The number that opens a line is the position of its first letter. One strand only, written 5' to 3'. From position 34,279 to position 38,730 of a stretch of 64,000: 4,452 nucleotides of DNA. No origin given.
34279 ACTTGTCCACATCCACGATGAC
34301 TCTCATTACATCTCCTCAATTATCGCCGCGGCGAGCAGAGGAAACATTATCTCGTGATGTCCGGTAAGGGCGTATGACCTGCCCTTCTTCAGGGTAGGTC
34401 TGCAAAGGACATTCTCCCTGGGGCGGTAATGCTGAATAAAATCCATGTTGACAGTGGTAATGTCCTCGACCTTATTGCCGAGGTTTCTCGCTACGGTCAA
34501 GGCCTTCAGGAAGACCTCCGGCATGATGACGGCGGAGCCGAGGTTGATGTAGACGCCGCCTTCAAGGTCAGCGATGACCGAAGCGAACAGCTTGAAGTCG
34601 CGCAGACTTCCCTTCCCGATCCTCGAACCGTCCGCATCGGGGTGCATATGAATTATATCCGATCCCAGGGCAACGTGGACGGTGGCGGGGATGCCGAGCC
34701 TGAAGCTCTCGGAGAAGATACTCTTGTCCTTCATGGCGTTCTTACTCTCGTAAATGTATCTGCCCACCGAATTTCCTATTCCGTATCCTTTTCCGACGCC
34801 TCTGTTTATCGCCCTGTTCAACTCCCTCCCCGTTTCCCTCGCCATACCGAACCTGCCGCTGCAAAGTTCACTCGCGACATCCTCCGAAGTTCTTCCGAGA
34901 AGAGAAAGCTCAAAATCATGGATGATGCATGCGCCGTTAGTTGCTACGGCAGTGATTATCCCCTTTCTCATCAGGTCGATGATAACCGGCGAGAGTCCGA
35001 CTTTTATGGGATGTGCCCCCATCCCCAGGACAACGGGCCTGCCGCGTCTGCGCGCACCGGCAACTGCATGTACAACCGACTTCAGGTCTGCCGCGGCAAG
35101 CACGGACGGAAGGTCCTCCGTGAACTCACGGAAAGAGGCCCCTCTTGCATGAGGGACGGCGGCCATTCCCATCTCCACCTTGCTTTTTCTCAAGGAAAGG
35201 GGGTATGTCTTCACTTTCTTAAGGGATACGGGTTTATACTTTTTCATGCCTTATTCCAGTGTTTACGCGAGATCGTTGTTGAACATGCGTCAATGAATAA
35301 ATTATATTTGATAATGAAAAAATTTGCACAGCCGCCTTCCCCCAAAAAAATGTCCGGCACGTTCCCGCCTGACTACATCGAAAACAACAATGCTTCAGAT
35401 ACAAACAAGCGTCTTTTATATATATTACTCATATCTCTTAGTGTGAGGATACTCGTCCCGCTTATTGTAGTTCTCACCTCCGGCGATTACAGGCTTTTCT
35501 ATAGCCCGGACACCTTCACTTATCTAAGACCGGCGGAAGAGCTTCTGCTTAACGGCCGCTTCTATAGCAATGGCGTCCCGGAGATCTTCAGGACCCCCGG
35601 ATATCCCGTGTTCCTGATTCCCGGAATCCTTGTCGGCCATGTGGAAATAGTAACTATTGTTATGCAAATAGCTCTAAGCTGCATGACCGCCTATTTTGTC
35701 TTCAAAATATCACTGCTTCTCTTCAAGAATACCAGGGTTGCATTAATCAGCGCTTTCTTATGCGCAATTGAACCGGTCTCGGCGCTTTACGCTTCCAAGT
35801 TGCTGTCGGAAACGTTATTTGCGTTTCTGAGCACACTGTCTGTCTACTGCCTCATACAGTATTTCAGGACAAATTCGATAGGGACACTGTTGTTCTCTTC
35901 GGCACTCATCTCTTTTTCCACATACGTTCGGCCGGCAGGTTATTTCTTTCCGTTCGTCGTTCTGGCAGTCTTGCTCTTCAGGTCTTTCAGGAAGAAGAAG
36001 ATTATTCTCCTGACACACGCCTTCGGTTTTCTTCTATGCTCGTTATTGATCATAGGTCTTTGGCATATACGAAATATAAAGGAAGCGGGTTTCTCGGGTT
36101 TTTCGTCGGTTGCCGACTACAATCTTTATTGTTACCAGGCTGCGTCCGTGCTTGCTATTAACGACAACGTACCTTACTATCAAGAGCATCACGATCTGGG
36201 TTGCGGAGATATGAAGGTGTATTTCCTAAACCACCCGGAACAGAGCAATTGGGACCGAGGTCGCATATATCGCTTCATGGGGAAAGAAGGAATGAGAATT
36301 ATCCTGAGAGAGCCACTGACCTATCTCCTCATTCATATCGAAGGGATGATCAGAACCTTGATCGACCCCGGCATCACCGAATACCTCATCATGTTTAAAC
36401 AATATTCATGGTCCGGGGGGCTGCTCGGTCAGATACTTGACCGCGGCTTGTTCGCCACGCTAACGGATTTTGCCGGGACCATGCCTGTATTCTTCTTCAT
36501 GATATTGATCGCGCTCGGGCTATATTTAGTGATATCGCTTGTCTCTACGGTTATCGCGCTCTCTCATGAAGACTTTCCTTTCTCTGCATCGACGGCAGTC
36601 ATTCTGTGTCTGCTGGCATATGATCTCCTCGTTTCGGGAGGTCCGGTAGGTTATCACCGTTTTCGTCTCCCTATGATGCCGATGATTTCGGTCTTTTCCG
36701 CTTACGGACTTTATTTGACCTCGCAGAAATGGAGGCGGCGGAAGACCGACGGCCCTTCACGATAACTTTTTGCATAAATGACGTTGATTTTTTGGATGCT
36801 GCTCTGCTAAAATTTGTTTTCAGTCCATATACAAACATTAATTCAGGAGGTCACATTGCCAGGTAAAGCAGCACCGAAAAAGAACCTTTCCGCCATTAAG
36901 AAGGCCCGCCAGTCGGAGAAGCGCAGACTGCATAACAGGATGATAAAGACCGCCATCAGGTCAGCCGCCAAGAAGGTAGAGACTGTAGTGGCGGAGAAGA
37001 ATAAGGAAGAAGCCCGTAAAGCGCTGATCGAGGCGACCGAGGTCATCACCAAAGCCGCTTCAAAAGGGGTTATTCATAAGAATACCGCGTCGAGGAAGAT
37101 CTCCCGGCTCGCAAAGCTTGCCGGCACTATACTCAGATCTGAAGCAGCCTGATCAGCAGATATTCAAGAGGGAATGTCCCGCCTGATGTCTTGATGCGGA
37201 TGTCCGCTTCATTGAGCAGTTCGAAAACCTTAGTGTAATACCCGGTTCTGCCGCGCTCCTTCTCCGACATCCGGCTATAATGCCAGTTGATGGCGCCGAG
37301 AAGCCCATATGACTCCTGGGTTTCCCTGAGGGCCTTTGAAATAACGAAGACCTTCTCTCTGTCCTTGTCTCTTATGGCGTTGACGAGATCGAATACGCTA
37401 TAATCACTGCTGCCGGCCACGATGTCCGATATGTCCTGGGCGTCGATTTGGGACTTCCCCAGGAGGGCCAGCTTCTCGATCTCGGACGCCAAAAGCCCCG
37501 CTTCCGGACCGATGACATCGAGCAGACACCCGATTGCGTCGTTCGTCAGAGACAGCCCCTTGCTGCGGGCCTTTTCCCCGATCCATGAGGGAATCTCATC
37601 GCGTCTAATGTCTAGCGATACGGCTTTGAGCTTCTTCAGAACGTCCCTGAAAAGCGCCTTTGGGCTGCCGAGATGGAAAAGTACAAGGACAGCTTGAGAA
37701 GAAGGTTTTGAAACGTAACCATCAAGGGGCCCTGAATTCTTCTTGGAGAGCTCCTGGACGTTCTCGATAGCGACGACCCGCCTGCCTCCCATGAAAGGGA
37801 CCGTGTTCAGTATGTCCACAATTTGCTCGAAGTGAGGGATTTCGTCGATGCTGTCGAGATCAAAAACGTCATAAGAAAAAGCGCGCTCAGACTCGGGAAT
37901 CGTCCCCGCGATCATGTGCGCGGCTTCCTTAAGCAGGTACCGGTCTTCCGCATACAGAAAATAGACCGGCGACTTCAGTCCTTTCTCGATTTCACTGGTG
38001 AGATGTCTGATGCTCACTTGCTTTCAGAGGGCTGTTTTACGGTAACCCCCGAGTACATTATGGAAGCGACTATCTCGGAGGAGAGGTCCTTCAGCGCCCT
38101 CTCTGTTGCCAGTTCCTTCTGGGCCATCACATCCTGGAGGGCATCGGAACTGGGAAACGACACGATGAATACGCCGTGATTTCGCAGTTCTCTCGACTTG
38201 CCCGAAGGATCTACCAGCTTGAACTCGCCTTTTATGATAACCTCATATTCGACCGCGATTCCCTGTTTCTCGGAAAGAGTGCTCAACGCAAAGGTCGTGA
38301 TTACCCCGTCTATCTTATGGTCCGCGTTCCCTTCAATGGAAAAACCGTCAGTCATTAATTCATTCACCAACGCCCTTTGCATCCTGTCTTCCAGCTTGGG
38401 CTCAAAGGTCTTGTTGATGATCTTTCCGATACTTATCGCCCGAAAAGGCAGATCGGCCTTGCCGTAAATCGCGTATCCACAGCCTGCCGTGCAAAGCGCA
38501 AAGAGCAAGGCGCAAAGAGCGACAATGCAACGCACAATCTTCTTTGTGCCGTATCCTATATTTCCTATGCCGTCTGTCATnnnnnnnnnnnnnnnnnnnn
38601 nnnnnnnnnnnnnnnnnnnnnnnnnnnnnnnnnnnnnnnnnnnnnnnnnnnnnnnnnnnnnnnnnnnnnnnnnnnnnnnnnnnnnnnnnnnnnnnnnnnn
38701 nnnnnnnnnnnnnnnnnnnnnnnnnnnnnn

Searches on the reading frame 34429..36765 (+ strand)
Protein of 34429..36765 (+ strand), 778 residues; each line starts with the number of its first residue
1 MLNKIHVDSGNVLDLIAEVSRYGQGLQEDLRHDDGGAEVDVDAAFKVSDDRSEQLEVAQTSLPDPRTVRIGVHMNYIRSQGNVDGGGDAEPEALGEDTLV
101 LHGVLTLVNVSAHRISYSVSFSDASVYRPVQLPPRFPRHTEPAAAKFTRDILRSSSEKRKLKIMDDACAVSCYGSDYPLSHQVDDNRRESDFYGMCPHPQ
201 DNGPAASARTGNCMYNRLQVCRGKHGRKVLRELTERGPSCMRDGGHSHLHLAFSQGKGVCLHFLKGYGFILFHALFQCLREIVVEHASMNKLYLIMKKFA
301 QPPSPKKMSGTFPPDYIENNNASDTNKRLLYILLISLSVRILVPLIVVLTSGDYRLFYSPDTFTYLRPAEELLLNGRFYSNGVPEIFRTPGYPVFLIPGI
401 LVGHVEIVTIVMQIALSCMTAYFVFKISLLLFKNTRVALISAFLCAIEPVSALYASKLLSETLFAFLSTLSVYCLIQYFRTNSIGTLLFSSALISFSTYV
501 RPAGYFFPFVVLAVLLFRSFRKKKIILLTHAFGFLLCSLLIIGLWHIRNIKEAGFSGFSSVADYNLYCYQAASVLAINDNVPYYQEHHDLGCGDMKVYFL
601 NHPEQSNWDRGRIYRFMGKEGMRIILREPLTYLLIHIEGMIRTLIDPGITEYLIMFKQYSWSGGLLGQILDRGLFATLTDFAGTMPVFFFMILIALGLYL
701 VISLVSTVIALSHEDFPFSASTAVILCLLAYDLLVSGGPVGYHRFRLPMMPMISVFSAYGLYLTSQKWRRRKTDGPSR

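Call 48: search_protein_families(library=pfam, proteins=[window:34429-36765:+], max_evalue=0.00001)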
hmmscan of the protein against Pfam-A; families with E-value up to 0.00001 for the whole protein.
window:34429-36765:+ (778 aa): 1 family
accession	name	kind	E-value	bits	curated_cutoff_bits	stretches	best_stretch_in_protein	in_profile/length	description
PF13231.12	PMT_2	-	1.2e-06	29.3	26.1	1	401-538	16-155/160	Dolichyl-phosphate-mannose-protein mannosyltransferase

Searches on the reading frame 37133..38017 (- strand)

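Call 49: search_protein_families(library=pfam, proteins=[window:37133-38017:-], max_evalue=0.00001)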
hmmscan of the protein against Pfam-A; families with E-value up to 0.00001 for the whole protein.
window:37133-38017:- (294 aa): 1 family
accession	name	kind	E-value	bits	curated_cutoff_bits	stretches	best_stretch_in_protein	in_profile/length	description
PF06144.19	DNA_pol3_delta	-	1.5e-08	35.2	21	1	19-132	1-116/124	DNA polymerase III, delta subunit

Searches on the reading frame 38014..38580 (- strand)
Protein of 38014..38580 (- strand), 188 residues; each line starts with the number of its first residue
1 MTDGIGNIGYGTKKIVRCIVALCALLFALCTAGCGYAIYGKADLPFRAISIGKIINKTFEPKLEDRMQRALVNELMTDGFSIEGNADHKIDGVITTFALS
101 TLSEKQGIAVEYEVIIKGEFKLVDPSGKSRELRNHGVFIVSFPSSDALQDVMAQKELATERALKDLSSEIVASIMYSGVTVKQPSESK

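Call 49: search_protein_families(library=pfam, proteins=[window:38014-38580:-], max_evalue=0.00001)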
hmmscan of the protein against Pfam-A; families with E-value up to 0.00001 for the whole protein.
window:38014-38580:- (188 aa): 1 family
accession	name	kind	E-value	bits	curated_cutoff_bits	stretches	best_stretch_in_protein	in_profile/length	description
PF04390.17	LptE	-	3.2e-10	41.2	23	1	46-172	1-116/118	Lipopolysaccharide-assembly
